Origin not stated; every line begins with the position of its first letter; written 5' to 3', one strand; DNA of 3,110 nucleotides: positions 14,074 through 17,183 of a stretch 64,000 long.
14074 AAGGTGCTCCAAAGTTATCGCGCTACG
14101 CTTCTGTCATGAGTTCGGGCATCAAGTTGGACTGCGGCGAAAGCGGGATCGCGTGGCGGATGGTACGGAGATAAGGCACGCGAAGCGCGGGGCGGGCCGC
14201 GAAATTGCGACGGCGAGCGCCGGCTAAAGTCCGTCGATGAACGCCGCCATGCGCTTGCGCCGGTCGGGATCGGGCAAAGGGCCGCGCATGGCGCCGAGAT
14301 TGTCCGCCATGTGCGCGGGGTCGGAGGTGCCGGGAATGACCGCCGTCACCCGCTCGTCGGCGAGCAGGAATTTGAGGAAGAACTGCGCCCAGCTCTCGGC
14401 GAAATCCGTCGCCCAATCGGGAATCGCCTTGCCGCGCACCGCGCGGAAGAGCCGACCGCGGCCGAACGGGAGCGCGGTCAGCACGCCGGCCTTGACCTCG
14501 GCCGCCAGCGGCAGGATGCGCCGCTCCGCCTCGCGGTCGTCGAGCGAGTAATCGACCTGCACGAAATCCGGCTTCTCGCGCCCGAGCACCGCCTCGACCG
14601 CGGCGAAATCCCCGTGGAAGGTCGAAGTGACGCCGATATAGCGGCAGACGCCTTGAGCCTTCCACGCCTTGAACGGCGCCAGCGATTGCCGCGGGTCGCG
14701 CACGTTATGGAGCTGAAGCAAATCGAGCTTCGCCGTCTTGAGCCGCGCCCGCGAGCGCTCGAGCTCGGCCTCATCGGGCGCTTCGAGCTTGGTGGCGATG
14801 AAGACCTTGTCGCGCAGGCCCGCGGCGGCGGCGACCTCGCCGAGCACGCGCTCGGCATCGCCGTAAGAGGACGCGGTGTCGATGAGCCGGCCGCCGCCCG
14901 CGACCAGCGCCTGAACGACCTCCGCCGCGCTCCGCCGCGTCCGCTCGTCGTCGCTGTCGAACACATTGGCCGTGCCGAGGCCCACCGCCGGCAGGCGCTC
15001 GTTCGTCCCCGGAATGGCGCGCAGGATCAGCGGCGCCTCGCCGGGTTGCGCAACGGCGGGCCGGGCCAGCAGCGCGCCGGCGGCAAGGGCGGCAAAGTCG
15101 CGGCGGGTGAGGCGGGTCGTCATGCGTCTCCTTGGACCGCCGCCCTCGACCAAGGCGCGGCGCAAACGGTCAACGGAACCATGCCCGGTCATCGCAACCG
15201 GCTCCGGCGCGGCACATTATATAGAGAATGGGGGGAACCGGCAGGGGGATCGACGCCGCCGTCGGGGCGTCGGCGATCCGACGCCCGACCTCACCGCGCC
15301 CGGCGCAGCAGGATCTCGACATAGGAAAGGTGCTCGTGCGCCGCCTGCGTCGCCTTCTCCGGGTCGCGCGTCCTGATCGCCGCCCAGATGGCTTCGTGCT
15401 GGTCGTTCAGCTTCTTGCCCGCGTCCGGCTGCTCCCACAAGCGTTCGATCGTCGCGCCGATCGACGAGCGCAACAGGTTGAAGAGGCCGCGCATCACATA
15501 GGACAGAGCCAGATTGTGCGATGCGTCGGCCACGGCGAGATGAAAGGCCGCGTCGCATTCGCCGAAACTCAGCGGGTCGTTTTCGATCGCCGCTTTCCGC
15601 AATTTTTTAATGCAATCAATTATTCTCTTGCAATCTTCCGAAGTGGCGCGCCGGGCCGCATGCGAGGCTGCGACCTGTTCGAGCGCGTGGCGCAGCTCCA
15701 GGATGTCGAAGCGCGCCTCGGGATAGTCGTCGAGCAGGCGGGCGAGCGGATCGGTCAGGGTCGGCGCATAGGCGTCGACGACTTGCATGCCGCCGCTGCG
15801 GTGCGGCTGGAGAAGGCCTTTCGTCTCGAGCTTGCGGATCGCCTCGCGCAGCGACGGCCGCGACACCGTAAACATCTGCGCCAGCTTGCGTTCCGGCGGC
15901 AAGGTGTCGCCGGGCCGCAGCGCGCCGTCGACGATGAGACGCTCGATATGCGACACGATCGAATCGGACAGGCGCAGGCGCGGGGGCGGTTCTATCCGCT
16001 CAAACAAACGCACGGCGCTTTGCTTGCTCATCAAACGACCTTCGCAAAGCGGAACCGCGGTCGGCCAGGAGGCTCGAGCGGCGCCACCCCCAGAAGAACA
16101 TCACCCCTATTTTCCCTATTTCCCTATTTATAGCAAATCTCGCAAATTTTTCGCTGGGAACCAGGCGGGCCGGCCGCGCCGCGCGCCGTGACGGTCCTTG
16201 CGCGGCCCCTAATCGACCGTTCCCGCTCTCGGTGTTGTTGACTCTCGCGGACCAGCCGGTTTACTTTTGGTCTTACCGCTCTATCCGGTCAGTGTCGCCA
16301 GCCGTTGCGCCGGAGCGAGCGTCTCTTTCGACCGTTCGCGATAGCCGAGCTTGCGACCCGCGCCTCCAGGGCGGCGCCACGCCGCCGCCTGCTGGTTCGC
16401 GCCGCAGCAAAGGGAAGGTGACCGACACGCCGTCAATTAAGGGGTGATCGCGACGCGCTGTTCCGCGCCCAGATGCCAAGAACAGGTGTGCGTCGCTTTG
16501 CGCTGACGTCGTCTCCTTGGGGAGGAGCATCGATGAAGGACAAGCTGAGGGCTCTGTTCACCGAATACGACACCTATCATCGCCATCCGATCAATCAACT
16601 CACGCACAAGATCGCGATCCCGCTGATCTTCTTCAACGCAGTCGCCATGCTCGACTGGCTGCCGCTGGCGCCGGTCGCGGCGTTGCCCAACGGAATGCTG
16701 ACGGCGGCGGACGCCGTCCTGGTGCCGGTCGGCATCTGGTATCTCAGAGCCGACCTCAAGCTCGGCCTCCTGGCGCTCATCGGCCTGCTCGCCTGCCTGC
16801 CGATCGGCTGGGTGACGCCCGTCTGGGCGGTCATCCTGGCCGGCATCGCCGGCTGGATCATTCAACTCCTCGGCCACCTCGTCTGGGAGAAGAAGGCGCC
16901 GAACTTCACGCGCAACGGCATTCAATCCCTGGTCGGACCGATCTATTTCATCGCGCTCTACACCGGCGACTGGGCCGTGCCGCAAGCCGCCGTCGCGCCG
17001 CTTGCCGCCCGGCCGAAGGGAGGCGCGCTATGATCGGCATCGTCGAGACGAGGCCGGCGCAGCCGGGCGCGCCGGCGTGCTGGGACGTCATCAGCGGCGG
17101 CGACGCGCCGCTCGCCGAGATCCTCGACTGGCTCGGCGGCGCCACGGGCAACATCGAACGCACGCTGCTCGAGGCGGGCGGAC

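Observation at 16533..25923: Orphan FAAL-ACP fatty-acid-tailoring cluster without any PKS or NRPS module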

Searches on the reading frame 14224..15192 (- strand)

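Call 29: search_protein_families(library=pfam, proteins=[window:14224-15192:-], max_evalue=0.01)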
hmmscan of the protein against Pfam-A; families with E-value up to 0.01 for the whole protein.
window:14224-15192:- (322 aa): 1 family
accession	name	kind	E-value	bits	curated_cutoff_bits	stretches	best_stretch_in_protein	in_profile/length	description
PF00248.27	Aldo_ket_red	-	3.2e-31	108.9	24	1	70-308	2-280/291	Aldo/keto reductase family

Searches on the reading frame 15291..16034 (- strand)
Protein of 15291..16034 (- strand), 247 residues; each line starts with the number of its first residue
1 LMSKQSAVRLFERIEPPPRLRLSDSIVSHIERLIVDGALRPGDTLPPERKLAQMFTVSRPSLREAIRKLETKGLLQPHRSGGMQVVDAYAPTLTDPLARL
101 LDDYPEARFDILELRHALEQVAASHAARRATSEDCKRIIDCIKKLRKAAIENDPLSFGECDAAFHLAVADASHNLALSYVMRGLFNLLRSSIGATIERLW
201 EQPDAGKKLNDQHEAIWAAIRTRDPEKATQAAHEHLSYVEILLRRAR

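Call 29: search_protein_families(library=pfam, proteins=[window:15291-16034:-], max_evalue=0.01)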
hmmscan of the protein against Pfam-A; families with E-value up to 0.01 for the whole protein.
window:15291-16034:- (247 aa): 3 families
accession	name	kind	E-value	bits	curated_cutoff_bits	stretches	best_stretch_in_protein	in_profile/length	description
PF07729.17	FCD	-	8.1e-28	97.8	24.3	1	110-237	1-124/125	FCD domain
PF00392.27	GntR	-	4e-19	68.5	27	1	23-85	2-64/64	Bacterial regulatory proteins, gntR family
PF13545.12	HTH_Crp_2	-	0.0043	17.4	27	1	49-87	26-63/70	Crp-like helix-turn-helix domain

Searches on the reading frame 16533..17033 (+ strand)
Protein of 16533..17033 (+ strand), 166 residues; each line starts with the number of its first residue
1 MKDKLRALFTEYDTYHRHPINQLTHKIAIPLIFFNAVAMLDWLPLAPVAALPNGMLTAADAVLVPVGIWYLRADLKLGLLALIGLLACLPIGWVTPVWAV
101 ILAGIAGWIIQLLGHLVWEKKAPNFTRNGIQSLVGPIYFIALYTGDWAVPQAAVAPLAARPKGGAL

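Call 4: search_protein_families(library=pfam, proteins=[window:16533-17033:+], max_evalue=0.01)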
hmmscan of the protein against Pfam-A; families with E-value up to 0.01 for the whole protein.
window:16533-17033:+ (166 aa): 1 family
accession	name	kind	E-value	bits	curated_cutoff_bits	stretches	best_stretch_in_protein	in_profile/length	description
PF06127.16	Mpo1-like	-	2.9e-14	53.4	24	1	5-141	4-88/95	2-hydroxy-palmitic acid dioxygenase Mpo1-like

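Call 5: search_protein_families(library=ncbifam, proteins=[window:16533-17033:+], max_evalue=0.01)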
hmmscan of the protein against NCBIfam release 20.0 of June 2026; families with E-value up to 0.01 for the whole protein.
window:16533-17033:+ (166 aa): 0 families

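Call 58: search_solved_structures(query=window:16533-17033:+, max_evalue=1, show_alignments=1)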
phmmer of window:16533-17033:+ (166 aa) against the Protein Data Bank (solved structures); distinct sequences matched with E-value up to 1: 2.
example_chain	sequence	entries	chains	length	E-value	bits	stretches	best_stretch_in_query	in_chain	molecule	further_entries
6t0y_A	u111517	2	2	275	0.25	14.5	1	67-149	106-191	Polyphenol oxidase | YlmD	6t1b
1t8h_A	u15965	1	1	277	0.26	14.5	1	67-149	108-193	YlmD protein sequence homologue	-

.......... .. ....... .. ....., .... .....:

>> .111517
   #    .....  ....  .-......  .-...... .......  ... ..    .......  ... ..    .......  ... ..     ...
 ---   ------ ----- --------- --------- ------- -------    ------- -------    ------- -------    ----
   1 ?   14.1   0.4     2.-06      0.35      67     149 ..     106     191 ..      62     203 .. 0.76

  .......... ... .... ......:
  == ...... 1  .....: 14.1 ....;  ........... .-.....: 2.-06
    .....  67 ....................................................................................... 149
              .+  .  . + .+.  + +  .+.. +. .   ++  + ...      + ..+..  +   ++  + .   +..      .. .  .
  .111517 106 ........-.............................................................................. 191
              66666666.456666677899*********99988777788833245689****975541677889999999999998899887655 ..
